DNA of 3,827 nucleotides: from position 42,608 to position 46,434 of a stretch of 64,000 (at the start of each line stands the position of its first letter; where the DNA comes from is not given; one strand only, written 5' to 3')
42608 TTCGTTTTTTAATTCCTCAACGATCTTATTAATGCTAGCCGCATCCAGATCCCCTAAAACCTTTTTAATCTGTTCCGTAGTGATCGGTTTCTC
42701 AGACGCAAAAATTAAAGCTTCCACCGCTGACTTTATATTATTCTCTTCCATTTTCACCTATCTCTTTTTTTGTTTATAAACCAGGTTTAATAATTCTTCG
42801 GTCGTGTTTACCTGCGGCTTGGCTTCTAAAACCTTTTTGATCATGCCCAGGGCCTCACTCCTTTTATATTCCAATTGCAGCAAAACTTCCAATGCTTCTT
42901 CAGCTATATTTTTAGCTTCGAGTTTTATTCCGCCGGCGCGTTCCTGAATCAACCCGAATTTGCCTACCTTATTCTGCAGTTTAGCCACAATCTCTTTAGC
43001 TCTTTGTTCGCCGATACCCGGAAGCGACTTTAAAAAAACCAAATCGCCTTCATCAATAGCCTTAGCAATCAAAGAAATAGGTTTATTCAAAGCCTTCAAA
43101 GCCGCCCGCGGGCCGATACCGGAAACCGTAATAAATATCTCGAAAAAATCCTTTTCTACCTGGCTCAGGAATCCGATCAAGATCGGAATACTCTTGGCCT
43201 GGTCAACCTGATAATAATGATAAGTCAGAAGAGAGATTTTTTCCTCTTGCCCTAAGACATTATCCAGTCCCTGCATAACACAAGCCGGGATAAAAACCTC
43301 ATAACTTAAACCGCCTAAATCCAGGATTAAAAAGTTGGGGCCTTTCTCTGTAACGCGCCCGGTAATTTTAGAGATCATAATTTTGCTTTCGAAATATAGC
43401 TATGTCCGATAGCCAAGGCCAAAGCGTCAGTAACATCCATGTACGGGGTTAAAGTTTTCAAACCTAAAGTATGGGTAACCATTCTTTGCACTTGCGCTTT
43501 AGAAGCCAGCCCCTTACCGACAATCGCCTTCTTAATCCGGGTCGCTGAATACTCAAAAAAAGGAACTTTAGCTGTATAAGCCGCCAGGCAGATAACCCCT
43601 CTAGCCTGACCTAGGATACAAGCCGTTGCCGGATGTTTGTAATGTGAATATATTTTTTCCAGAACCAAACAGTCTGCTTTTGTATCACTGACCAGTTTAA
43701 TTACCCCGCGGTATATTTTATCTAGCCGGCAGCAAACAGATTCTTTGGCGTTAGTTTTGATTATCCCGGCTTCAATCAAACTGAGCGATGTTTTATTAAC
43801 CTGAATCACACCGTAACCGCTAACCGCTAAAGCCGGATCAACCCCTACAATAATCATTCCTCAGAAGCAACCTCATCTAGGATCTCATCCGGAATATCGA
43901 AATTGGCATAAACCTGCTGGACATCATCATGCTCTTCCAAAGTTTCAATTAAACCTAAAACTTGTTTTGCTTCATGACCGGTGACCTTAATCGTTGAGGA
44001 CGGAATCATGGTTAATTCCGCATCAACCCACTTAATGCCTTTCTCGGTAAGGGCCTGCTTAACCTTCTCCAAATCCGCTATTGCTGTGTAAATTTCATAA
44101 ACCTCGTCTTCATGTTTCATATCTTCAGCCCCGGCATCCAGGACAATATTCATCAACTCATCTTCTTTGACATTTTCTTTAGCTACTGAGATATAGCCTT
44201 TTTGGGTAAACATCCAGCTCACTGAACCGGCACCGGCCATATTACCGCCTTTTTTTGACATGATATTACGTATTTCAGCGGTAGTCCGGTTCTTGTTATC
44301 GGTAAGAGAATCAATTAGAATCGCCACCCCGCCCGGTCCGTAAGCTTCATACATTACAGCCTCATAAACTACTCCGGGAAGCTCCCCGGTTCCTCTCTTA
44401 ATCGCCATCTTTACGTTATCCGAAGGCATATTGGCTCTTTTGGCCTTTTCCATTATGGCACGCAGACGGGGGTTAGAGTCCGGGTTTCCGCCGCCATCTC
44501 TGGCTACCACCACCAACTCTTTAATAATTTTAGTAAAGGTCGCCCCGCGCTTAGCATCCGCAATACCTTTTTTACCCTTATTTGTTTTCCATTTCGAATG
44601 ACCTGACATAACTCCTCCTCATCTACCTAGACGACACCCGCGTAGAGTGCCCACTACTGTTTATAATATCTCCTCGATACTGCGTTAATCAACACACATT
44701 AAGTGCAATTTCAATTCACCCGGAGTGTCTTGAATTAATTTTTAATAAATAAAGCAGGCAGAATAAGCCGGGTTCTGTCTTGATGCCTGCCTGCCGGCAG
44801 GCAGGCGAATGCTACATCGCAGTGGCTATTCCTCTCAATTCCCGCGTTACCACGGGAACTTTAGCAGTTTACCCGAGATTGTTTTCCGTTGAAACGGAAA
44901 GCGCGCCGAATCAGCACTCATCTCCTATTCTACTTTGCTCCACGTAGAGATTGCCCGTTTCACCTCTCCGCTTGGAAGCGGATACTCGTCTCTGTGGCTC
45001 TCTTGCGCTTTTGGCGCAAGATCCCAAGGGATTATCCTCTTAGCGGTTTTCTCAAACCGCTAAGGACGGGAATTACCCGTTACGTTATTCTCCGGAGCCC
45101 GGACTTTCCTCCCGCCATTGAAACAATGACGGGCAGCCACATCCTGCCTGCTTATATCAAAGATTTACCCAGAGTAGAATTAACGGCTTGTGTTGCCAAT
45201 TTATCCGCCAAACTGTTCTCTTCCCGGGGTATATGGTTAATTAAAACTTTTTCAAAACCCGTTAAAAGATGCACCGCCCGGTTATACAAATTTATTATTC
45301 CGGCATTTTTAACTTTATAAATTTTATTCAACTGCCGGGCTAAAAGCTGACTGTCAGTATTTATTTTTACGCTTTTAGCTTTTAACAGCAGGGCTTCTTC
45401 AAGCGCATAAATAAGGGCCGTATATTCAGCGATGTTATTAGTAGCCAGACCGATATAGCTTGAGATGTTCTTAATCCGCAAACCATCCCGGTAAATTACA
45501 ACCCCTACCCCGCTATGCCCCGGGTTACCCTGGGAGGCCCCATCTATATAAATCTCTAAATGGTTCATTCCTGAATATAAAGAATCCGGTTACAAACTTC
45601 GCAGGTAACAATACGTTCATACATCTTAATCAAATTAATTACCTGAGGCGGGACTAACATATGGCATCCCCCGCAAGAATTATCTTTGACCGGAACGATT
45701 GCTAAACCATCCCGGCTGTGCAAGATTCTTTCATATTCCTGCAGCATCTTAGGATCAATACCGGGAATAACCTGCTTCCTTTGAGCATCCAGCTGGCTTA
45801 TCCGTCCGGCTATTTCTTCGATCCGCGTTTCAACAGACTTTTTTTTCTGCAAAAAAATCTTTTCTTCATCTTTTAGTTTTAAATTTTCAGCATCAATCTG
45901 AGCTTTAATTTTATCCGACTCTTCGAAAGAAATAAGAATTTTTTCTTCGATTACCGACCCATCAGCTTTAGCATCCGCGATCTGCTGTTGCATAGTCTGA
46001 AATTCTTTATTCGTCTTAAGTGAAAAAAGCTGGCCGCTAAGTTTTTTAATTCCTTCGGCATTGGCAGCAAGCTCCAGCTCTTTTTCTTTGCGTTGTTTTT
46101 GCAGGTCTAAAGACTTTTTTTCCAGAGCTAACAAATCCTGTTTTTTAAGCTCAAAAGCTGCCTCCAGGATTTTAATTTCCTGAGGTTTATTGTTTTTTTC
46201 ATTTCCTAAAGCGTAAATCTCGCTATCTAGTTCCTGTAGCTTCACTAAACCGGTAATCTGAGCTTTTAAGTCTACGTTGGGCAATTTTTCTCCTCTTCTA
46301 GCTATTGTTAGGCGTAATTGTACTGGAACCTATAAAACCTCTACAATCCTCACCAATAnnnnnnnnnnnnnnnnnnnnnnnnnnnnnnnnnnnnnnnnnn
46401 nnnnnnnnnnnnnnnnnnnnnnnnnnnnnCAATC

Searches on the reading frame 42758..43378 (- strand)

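Call 12: search_protein_families(library=pfam, proteins=[window:42758-43378:-])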
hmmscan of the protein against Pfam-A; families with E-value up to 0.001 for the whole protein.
window:42758-43378:- (206 aa): 2 families
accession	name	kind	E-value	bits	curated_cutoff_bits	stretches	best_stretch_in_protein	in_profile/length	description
PF01330.27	RuvA_N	-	1.3e-11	44.9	23.6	1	1-59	1-55/61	RuvA N terminal domain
PF14520.12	HHH_5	-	2.1e-09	38.1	27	1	79-135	1-56/57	Helix-hairpin-helix domain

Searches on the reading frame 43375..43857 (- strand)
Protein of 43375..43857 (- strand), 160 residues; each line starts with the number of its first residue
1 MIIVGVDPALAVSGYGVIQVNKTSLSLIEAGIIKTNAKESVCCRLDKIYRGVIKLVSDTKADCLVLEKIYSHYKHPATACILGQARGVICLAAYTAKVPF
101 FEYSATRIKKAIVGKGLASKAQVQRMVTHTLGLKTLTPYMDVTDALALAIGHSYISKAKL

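Call 12: search_protein_families(library=pfam, proteins=[window:43375-43857:-])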
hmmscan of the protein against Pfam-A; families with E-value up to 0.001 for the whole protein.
window:43375-43857:- (160 aa): 1 family
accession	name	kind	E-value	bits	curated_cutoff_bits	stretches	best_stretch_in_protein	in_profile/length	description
PF02075.23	RuvC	-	2.5e-37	128.5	22.2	1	3-152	1-148/148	Crossover junction endodeoxyribonuclease RuvC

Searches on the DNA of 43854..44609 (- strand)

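Call 35: search_with_rna_model(model_id=R1, sources=[L146, L148, L149, L150], max_evalue=5)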
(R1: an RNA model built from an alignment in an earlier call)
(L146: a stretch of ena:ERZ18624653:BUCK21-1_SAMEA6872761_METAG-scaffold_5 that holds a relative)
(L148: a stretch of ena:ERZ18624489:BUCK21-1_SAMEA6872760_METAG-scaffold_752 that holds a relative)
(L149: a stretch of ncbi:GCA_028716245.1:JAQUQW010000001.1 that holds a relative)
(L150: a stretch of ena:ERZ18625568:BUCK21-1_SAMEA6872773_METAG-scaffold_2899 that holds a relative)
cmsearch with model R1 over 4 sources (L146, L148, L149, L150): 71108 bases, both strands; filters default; matches with E-value up to 5: 2.
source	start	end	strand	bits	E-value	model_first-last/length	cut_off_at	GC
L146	7980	8030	+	53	5.3e-11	1-52/52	no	0.67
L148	7980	8030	+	53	5.3e-11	1-52/52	no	0.67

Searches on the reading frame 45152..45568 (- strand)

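Call 12: search_protein_families(library=pfam, proteins=[window:45152-45568:-])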
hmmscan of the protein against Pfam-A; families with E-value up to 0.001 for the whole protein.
window:45152-45568:- (138 aa): 2 families
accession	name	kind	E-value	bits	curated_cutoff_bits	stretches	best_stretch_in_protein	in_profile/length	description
PF13456.12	RVT_3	-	6.3e-22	78.2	21.6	1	9-128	3-123/123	Reverse transcriptase-like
PF00075.30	RNase_H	-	3.1e-16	60.3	25.8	1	3-129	3-140/141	RNase H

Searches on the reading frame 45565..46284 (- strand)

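Call 12: search_protein_families(library=pfam, proteins=[window:45565-46284:-])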
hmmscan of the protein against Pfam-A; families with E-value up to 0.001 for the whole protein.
window:45565-46284:- (239 aa): 2 families
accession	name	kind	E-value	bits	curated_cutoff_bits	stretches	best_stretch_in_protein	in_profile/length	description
PF02591.20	Zn_ribbon_9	-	3.8e-10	40.1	29.1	1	203-235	1-33/33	C4-type zinc ribbon domain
PF24481.2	CT398_CC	-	1.6e-08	35.1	27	1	16-190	1-178/180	CT398-like coiled coil hairpin domain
